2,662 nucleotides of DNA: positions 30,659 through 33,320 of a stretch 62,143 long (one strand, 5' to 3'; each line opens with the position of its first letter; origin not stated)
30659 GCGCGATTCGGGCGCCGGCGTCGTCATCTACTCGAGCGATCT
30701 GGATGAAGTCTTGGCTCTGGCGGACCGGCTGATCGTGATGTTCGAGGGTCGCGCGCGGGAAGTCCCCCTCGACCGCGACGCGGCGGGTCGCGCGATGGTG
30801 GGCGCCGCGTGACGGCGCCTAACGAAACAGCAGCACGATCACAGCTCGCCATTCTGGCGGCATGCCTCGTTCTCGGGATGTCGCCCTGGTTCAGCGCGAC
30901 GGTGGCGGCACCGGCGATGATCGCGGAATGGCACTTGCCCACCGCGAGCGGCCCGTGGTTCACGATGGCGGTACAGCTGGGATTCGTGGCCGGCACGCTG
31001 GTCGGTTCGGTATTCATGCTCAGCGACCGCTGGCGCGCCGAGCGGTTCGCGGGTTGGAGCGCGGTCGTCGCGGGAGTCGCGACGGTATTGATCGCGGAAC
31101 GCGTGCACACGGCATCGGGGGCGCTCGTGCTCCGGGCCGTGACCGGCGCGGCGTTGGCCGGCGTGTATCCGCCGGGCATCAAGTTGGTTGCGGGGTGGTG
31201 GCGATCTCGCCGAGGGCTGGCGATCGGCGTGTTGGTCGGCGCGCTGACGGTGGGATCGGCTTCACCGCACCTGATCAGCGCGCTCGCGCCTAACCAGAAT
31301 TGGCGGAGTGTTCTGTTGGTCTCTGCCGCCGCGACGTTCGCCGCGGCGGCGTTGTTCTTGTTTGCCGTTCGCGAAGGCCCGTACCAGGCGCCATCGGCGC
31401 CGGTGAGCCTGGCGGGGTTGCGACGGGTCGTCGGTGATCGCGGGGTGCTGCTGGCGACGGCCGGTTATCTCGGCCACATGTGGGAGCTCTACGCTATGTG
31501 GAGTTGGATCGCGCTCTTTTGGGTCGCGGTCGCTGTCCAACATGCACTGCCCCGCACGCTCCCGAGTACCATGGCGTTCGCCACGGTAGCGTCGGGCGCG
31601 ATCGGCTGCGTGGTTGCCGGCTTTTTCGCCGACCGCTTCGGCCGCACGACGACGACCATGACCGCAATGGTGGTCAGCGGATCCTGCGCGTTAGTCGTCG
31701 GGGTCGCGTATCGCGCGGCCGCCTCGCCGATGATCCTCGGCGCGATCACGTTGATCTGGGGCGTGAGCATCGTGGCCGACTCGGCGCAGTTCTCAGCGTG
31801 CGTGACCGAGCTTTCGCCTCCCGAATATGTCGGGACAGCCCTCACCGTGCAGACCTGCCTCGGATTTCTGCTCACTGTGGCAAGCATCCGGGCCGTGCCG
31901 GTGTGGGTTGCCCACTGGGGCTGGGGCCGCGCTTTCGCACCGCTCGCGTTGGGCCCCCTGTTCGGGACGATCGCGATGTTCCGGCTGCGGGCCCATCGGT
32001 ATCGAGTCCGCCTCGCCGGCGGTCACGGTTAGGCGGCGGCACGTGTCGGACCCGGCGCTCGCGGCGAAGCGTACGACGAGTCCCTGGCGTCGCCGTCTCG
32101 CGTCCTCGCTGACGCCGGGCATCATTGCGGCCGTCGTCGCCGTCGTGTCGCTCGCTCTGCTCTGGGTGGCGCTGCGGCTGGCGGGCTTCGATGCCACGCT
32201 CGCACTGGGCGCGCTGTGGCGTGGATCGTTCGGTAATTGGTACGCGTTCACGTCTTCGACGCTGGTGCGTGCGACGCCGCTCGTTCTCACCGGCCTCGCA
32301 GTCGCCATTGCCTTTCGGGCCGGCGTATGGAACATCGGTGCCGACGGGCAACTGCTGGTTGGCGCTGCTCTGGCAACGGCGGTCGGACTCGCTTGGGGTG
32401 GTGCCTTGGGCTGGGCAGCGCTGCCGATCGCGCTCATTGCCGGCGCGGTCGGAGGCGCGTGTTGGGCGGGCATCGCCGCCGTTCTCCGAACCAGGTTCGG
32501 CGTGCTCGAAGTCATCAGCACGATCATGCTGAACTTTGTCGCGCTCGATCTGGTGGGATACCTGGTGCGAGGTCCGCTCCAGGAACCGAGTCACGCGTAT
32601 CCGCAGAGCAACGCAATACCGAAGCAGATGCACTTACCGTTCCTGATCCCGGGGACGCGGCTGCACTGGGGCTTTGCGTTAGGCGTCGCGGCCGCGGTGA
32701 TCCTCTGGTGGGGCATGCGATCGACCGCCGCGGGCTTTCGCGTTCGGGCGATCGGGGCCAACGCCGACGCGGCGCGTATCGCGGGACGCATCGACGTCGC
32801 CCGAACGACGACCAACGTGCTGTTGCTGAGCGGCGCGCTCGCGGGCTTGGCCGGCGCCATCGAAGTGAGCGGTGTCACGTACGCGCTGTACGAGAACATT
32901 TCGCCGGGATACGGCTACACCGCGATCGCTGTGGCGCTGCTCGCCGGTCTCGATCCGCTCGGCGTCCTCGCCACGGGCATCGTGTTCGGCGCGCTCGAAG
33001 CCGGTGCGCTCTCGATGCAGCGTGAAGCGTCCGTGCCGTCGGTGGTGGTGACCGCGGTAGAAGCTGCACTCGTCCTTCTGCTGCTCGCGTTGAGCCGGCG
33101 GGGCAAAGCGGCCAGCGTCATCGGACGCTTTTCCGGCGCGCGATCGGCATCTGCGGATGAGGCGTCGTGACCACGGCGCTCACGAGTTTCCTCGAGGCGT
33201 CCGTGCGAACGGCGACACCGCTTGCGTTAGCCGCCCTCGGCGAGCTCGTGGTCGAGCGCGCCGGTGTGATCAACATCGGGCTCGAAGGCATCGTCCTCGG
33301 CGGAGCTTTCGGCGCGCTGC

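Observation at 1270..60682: Heptamer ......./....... (consensus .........) occurs about once per 1.2 kb and is written into genes on both strands through rare codons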

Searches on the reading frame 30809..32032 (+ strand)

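Call 20: search_protein_families(library=pfam, proteins=[window:30809-32032:+])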
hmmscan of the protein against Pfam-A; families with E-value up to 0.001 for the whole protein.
window:30809-32032:+ (407 aa): 1 family
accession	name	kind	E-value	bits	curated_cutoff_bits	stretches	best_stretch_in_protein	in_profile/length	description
PF07690.21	MFS_1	-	2e-21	76.7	33.4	1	18-355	3-342/347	Major Facilitator Superfamily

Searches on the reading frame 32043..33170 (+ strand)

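Call 20: search_protein_families(library=pfam, proteins=[window:32043-33170:+])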
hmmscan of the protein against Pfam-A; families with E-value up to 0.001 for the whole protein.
window:32043-33170:+ (375 aa): 1 family
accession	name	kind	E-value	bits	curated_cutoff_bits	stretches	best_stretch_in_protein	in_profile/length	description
PF02653.21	BPD_transp_2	-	7.2e-39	134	26.8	1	71-332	3-253/269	Branched-chain amino acid transport system / permease component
